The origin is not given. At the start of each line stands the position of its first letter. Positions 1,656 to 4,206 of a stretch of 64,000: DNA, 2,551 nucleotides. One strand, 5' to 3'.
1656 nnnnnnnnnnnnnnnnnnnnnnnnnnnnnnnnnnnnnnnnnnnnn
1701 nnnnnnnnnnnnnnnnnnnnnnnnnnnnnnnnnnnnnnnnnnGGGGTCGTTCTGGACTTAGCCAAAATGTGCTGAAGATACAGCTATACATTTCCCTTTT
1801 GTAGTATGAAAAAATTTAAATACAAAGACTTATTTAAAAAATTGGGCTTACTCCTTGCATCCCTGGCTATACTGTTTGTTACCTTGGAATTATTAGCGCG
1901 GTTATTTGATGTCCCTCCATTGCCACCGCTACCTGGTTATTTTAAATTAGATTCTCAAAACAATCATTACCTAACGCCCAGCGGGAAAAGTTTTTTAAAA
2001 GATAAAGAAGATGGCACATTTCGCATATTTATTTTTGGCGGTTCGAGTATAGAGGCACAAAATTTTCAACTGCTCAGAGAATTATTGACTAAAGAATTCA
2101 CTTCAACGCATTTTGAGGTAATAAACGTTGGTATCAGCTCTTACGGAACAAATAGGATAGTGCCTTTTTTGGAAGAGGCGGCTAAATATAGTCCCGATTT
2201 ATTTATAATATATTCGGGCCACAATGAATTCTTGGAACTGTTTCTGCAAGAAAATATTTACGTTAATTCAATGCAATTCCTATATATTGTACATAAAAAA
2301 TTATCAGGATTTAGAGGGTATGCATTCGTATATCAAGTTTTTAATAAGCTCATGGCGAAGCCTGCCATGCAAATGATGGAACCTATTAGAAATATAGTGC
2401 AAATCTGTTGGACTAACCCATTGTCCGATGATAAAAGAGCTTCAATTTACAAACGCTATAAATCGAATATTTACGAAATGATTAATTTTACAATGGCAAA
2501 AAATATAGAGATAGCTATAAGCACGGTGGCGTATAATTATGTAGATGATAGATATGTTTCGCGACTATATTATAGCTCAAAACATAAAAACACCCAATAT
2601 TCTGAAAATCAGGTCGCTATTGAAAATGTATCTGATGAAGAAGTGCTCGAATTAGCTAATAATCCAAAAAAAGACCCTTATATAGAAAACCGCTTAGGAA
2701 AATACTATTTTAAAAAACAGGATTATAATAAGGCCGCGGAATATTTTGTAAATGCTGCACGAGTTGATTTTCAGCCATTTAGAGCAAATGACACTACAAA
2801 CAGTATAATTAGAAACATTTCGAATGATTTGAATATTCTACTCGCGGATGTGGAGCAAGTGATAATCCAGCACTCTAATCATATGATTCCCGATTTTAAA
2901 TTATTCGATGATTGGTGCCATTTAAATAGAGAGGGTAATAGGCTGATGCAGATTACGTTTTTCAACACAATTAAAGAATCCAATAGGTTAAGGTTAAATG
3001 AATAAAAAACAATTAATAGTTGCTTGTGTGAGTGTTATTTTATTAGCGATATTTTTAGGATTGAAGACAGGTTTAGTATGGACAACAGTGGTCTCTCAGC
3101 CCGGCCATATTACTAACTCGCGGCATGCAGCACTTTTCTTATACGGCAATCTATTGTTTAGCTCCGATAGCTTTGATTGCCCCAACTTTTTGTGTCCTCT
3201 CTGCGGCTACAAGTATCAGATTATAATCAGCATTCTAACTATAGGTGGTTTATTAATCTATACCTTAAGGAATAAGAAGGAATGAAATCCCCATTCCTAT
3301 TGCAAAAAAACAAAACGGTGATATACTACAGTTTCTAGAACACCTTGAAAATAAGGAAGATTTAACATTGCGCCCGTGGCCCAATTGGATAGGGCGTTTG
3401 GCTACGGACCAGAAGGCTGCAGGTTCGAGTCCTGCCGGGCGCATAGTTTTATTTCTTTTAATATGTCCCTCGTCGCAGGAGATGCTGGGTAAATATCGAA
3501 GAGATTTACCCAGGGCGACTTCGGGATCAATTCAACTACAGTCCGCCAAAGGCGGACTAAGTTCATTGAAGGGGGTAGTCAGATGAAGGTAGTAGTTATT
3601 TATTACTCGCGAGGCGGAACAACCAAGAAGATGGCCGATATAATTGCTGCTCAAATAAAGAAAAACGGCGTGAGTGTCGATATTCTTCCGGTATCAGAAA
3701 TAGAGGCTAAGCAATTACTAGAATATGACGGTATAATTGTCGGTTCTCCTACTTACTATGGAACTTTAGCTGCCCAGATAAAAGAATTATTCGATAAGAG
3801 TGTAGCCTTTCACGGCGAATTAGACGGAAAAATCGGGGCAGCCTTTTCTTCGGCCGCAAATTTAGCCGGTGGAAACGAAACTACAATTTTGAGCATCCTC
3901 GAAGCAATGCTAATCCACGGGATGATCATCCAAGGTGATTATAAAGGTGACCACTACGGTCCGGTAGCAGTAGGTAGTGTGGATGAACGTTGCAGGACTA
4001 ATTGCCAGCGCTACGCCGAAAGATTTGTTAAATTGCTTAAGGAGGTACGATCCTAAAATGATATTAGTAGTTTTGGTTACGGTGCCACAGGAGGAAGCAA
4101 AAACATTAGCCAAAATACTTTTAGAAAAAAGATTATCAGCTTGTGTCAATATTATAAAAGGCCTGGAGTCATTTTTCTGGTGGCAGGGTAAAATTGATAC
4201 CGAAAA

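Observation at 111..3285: AT-rich accessory-looking cluster upstream of tRNA-Arg: basic mini-protein, PilZ, Cas4-like nuclease, membrane SGNH hydrolase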

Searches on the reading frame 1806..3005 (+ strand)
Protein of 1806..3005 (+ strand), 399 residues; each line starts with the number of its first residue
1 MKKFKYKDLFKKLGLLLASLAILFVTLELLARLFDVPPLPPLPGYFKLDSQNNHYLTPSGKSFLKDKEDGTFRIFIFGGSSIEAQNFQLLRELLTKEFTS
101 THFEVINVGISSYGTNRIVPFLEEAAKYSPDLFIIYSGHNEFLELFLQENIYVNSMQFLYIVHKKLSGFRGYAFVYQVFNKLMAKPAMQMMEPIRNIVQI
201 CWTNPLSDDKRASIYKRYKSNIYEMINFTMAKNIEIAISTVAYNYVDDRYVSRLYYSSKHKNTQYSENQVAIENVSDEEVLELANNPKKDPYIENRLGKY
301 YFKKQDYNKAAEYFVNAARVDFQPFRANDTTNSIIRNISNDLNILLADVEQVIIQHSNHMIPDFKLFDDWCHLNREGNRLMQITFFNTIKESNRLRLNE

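Call 4: search_protein_families(library=pfam, proteins=[window:1806-3005:+], max_evalue=0.1)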
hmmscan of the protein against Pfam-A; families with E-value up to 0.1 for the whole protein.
window:1806-3005:+ (399 aa): 5 families
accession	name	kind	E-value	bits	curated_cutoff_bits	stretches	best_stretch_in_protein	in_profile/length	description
PF13472.12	Lipase_GDSL_2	-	4.9e-06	27.6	32.9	1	91-154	24-87/178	GDSL-like Lipase/Acylhydrolase family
PF00657.28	Lipase_GDSL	-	5.4e-05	23.9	23.6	1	88-381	24-204/208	GDSL-like Lipase/Acylhydrolase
PF07719.23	TPR_2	-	0.0018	18.7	27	1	295-320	5-30/34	Tetratricopeptide repeat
PF00515.34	TPR_1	-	0.0019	18.4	27.8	1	293-320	3-30/34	Tetratricopeptide repeat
PF13181.12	TPR_8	-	0.028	15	25.7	1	296-321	6-31/34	Tetratricopeptide repeat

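Call 5: search_protein_families(library=ncbifam, proteins=[window:1806-3005:+], max_evalue=0.1)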
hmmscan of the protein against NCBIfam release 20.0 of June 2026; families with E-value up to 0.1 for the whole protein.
window:1806-3005:+ (399 aa): 1 family
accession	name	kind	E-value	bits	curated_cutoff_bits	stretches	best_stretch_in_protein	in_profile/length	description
NF052516.1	SpGerGerXB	equivalog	0.052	12.7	600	1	135-191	29-85/355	spore germination protein GerXB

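Call 6: search_protein_families(library=padloc, proteins=[window:1806-3005:+], max_evalue=0.1)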
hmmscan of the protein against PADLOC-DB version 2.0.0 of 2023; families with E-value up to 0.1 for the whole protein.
window:1806-3005:+ (399 aa): 0 families

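Call 23: find_homologous_proteins(query=window:1806-3002:+)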
Query window:1806-3002:+ (399 aa): 64 proteins with E <= 0.001 among 3715 candidates.
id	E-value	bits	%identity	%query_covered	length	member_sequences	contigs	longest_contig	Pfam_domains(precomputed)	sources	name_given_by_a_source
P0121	2.6e-264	894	100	100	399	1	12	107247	PF13472.13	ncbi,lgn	-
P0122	6.2e-163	560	66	99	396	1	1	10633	-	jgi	-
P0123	1.2e-151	523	61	98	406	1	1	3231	-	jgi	jgi:lysophospholipase L1-like esterase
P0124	9.8e-144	497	57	98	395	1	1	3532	-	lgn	-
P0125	2.9e-137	476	57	99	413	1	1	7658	PF13472.13,PF00657.29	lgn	-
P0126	8.0e-115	402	52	95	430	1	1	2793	PF13472.13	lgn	-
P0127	1.8e-97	345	43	95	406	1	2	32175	-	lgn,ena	-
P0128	3.1e-96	341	47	86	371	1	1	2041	-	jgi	jgi:hypothetical protein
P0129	3.0e-68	249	36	94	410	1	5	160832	PF13472.13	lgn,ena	-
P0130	3.8e-68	248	38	94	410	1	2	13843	PF13472.13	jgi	-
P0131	1.7e-45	174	30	96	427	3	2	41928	PF13472.13,PF00657.29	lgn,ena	-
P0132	1.3e-36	145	29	94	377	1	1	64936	PF13472.13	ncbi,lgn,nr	ncbi:MAG: SGNH/GDSL hydrolase family protein [Elusimicrobia bacterium]|nr:SGNH/GDSL hydrolase family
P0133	3.2e-27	114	29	81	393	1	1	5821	-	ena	-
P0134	1.5e-25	108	26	97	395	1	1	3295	PF13472.13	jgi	jgi:lysophospholipase L1-like esterase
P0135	5.2e-25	106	27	95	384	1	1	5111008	PF13472.13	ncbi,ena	-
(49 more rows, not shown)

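Call 31: find_encoding_contigs(protein=P0122, flank=6000, max_places=3)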
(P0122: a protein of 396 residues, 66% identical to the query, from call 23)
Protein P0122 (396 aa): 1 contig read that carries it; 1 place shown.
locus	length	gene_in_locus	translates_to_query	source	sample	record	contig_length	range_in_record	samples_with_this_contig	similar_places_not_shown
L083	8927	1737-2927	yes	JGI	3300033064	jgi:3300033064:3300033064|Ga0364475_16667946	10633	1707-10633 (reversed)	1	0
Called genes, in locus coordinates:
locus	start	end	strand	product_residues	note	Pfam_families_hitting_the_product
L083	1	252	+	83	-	?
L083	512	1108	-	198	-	PF07963:N_methyl (weak), PF22434:PilW_C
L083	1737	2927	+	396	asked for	-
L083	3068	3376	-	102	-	PF07963:N_methyl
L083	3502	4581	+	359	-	-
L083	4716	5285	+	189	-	PF03352:Adenine_glyco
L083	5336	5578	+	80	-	PF21742:DUF6868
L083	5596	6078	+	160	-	-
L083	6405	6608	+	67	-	PF00313:CSD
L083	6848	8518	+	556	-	PF02690:Na_Pi_cotrans, PF01895:PhoU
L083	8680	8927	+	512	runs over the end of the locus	PF00106:adh_short, PF13561:adh_short_C2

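Call 32: find_encoding_contigs(protein=P0127, flank=6000, max_places=3)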
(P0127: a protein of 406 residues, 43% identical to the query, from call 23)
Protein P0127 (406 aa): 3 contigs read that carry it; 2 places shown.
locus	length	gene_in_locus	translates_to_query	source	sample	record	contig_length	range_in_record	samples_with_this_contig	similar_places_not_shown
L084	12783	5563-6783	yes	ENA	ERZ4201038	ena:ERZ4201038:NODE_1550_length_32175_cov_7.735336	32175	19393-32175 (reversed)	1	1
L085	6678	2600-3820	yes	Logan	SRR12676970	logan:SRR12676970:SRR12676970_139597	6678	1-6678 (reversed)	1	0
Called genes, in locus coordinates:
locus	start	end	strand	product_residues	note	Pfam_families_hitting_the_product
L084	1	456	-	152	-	?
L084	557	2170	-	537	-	PF13231:PMT_2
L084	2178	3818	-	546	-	PF13231:PMT_2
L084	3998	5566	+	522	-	PF00150:Cellulase, PF01833:TIG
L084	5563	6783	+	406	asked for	-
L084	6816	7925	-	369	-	-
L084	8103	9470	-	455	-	PF00515:TPR_1 (weak), PF07719:TPR_2 (weak), PF25063:ARM_TT21_C (weak), PF13414:TPR_11 (weak), PF13424:TPR_12 (weak), PF14559:TPR_19 (weak), PF13414:TPR_11, PF13432:TPR_16, +15 more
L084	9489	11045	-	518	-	PF25182:NonGDSL (weak), PF13472:Lipase_GDSL_2 (weak), PF13432:TPR_16, PF13414:TPR_11, PF13424:TPR_12, PF00515:TPR_1, PF13414:TPR_11, PF13432:TPR_16, +20 more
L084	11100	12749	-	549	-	PF13472:Lipase_GDSL_2 (weak), PF13414:TPR_11, PF13432:TPR_16, PF13414:TPR_11, PF14559:TPR_19, PF00515:TPR_1, PF13414:TPR_11, PF13432:TPR_16, +18 more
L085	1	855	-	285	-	?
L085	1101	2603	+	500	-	PF00150:Cellulase, PF01833:TIG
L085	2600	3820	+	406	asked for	-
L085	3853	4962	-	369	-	-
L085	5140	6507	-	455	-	PF00515:TPR_1 (weak), PF07719:TPR_2 (weak), PF25063:ARM_TT21_C (weak), PF13414:TPR_11 (weak), PF13424:TPR_12 (weak), PF14559:TPR_19 (weak), PF13414:TPR_11, PF13432:TPR_16, +15 more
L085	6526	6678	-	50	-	?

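Call 33: find_encoding_contigs(protein=P0129, flank=6000, max_places=3)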
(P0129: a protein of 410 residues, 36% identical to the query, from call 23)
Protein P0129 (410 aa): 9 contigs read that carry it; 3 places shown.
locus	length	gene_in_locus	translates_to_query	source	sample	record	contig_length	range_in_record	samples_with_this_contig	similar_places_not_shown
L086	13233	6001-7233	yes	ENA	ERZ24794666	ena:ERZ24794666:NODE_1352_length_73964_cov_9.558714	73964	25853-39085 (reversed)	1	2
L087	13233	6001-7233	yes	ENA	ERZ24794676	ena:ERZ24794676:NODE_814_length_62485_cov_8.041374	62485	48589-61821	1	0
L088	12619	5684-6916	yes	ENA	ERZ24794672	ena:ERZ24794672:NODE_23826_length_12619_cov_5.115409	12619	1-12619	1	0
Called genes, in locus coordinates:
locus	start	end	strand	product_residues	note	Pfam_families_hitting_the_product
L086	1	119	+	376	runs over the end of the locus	PF04055:Radical_SAM, PF13186:SPASM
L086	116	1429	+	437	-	PF01266:DAO (weak), PF01593:Amino_oxidase, PF13450:NAD_binding_8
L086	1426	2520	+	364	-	PF00535:Glycos_transf_2, PF10111:Glyco_tranf_2_2, PF13641:Glyco_tranf_2_3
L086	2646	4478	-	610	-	PF13231:PMT_2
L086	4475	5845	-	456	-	PF04055:Radical_SAM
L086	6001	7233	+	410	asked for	PF13472:Lipase_GDSL_2 (weak)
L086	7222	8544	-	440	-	PF13472:Lipase_GDSL_2 (weak)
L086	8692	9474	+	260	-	PF10127:RlaP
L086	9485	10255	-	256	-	PF07719:TPR_2 (faint), PF00515:TPR_1 (faint), PF13414:TPR_11 (faint), PF08239:SH3_3 (weak)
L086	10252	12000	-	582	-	PF13584:BatD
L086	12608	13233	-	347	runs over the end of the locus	PF00092:VWA, PF13519:VWA_2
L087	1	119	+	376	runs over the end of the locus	PF04055:Radical_SAM, PF13186:SPASM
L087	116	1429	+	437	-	PF01266:DAO (weak), PF01593:Amino_oxidase, PF13450:NAD_binding_8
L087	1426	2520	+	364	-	PF00535:Glycos_transf_2, PF10111:Glyco_tranf_2_2, PF13641:Glyco_tranf_2_3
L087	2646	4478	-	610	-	PF13231:PMT_2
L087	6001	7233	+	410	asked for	PF13472:Lipase_GDSL_2 (weak)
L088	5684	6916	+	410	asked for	PF13472:Lipase_GDSL_2 (weak)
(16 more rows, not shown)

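Call 69: predict_structure(alignment_id=A4)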
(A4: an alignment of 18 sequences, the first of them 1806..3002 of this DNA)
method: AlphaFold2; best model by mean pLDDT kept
length: 399 residues; sequences in the alignment: 18
mean_pLDDT: 87.3   pTM: 0.83
mean pLDDT of the five models: 87.3, 86.6, 86.2, 85.9, 85.0
residues with pLDDT >= 90: 240; 70-90: 112; 50-70: 34; < 50: 13
segments of 3 or more residues with pLDDT < 50: 191-198
pLDDT, mean of each block of 10 residues (from residue 1): 65 91 93 87 83 91 94 95 92 96 93 86 95 89 66 65 79 83 60 48 77 92 97 97 92 90 83 95 92 96 97 94 85 97 97 97 95 96 98 71
secondary structure, 60 per line:
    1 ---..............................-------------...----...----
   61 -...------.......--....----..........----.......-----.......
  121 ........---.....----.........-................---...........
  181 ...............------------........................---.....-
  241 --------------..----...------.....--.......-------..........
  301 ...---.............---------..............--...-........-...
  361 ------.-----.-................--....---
elements in order: H4-33 E47-49 E54-56 E62-64 E71-77 H80-83 H88-97 E102-108 H114-128 E132-136 H141-149 H151-166 H170-195 H208-231 E235-239 H277-283 H291-303 H307-319 H329-342 E345-347 H349-356 H375-390 H393-396

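Call 72: fold_search(model_id=the predicted structure, library=pdb)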
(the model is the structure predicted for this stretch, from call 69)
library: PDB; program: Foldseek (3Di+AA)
matches with E <= 10: 1643; with E <= 0.001: 28
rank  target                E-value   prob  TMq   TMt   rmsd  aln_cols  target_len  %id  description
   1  9hi6_A                1.0e-06  1.00  0.35  0.60   6.2       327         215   12  Structure of scaffold FI6-focused design_04 in complex with FI6-Fab (released 2025-12-03)
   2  7ddy_B                3.1e-06  1.00  0.38  0.71   8.0       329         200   13  Crystal structure of an acetyl xylan esterase AlAXEase (released 2021-06-02)
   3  4iyj_B                3.3e-06  1.00  0.37  0.66   5.8       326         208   11  Crystal structure of a putative acylhydrolase (BACUNI_03406) from Bacteroides uniformis ATCC 8492 at 1.37 A resolution (released 2013-03-06)
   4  4ppy_A                4.5e-06  1.00  0.38  0.68   6.2       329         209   11  Crystal structure of a putative acylhydrolase (BF3764) from Bacteroides fragilis NCTC 9343 at 2.00 A resolution (released 2014-04-02)
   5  9hi5_C                5.6e-06  1.00  0.35  0.63   6.4       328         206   12  Structure of scaffold FI6-focused design_02 (released 2025-12-03)
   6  9hi5_B                8.5e-06  1.00  0.35  0.63   7.3       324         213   12  Structure of scaffold FI6-focused design_02 (released 2025-12-03)
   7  4iyj_A                9.0e-06  1.00  0.36  0.65   6.2       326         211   11  Crystal structure of a putative acylhydrolase (BACUNI_03406) from Bacteroides uniformis ATCC 8492 at 1.37 A resolution (released 2013-03-06)
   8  7ddy_A                9.5e-06  1.00  0.37  0.70   8.1       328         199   12  Crystal structure of an acetyl xylan esterase AlAXEase (released 2021-06-02)
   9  4hf7                  1.1e-05  1.00  0.37  0.67   5.3       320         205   11  Crystal structure of a GDSL-like lipase (BT0569) from Bacteroides thetaiotaomicron VPI-5482 at 1.77 A resolution (released 2012-10-24)
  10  9hi4_D                1.4e-05  1.00  0.35  0.64   7.6       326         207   13  Structure of FI6-focused design_03 scaffold in complex with FI6-Fab (released 2025-12-03)
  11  9hi4_C                1.4e-05  1.00  0.35  0.63   7.0       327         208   13  Structure of FI6-focused design_03 scaffold in complex with FI6-Fab (released 2025-12-03)
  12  7ddy_D                1.4e-05  1.00  0.38  0.72   6.3       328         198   12  Crystal structure of an acetyl xylan esterase AlAXEase (released 2021-06-02)
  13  3p94_C                3.7e-05  1.00  0.36  0.67   6.3       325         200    8  Crystal structure of a GDSL-like Lipase (BDI_0976) from Parabacteroides distasonis ATCC 8503 at 1.93 A resolution (released 2010-11-03)
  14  9hi5_D                4.4e-05  1.00  0.36  0.66   5.6       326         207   12  Structure of scaffold FI6-focused design_02 (released 2025-12-03)
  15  4ppy_B                4.9e-05  1.00  0.38  0.69   6.9       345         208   11  Crystal structure of a putative acylhydrolase (BF3764) from Bacteroides fragilis NCTC 9343 at 2.00 A resolution (released 2014-04-02)
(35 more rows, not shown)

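Call 75: search_protein_families(library=phrogs, proteins=[window:1806-3002:+], max_evalue=0.001)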
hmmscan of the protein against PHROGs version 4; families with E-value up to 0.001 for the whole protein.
window:1806-3002:+ (399 aa): 0 families

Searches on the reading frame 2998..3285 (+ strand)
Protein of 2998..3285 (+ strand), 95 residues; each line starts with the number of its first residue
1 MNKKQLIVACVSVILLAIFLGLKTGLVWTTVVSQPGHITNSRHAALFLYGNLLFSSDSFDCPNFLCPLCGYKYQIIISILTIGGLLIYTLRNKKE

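Call 4: search_protein_families(library=pfam, proteins=[window:2998-3285:+], max_evalue=0.1)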
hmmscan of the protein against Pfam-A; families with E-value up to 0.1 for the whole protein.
window:2998-3285:+ (95 aa): 0 families

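Call 5: search_protein_families(library=ncbifam, proteins=[window:2998-3285:+], max_evalue=0.1)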
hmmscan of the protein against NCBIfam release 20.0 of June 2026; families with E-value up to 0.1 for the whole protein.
window:2998-3285:+ (95 aa): 0 families

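Call 6: search_protein_families(library=padloc, proteins=[window:2998-3285:+], max_evalue=0.1)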
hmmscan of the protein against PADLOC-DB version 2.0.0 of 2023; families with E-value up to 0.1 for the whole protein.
window:2998-3285:+ (95 aa): 0 families

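Call 52: search_protein_families(library=ncbifam, proteins=[window:2998-3282:+], max_evalue=0.01)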
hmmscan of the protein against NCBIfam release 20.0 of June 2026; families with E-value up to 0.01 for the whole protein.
window:2998-3282:+ (95 aa): 0 families

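Call 75: search_protein_families(library=phrogs, proteins=[window:2998-3282:+], max_evalue=0.001)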
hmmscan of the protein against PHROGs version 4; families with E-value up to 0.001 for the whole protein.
window:2998-3282:+ (95 aa): 0 families

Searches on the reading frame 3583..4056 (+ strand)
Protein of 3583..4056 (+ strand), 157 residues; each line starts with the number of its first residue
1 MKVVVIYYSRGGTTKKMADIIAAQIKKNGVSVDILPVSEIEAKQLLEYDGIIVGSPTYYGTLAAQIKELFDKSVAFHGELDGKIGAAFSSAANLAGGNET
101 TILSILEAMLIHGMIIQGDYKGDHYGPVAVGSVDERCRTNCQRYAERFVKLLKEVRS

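Call 4: search_protein_families(library=pfam, proteins=[window:3583-4056:+], max_evalue=0.1)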
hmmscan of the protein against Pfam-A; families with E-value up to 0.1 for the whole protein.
window:3583-4056:+ (157 aa): 8 families
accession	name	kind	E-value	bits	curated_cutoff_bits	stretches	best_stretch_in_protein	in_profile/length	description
PF03358.20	FMN_red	-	1.2e-14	54.6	24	2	43-117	66-140/152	NADPH-dependent FMN reductase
PF12724.12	Flavodoxin_5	-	5.5e-12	46.7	27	1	4-89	1-82/145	Flavodoxin domain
PF00258.30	Flavodoxin_1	-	6.6e-10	39.7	25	1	5-76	1-74/143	Flavodoxin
PF12641.12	Flavodoxin_3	-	0.00013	22.2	27.5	1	5-70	2-63/160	Flavodoxin domain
PF02525.22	Flavodoxin_2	-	0.00071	19.8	27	1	38-73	67-103/198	Flavodoxin-like fold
PF12682.12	Flavodoxin_4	-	0.0093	15.9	24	0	2-24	1-23/155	Flavodoxin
PF00496.27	SBP_bac_5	-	0.016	14.7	32.4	1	3-54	290-345/368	Bacterial extracellular solute-binding proteins, family 5 Middle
PF06032.18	S-Me-THD_N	-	0.033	14.7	27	1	11-122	18-123/158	S-Me-THD-like, N-terminal domain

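Call 52: search_protein_families(library=ncbifam, proteins=[window:3583-4053:+], max_evalue=0.01)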
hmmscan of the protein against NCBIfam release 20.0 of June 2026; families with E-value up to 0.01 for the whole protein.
window:3583-4053:+ (157 aa): 23 families
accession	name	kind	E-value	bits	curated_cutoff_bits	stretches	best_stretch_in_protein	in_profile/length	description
NF002999.0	PRK03767.1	equivalog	3.4e-25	89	141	2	41-118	63-142/200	NAD(P)H:quinone oxidoreductase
TIGR01755.1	flav_wrbA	equivalog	2.6e-21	76.5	132.5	2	42-118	63-141/197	NAD(P)H:quinone oxidoreductase type IV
TIGR01753.1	flav_short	equivalog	6.9e-13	49.3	123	1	3-59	1-57/140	flavodoxin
NF008316.0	PRK11104.1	equivalog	6.6e-12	45.6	142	1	1-75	1-75/177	menaquinone-dependent protoporphyrinogen IX dehydrogenase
NF005216.0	PRK06703.1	subfamily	7.7e-12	45.5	127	1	1-91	2-91/151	flavodoxin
NF005246.0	PRK06756.1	subfamily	5.1e-11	42.8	130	1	1-92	2-93/148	flavodoxin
NF006739.0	PRK09267.1-5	subfamily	6.6e-09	35.7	175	1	2-84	3-82/168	flavodoxin FldA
NF004049.0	PRK05568.1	equivalog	1.8e-08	34.8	206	1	2-58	3-59/142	flavodoxin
NF004050.0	PRK05569.1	subfamily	4.2e-08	33.6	136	1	2-58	3-59/141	flavodoxin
NF006736.0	PRK09267.1-2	equivalog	6e-08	32.6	202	1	1-88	2-83/161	flavodoxin FldA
TIGR01752.1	flav_long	equivalog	6.9e-08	32.2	146.75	1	2-85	1-81/167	flavodoxin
NF005587.0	PRK07308.1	equivalog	4.3e-07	30.2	138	1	5-86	6-86/147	flavodoxin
NF006738.0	PRK09267.1-4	equivalog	1.1e-06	28.3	172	1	1-58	1-56/171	flavodoxin FldA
NF006737.0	PRK09267.1-3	equivalog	2.7e-05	23.8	238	1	2-70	2-70/174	flavodoxin FldA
NF045594.1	flavodox_BilS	equivalog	8.6e-05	22.5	155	1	4-72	2-65/160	flavodoxin family protein BilS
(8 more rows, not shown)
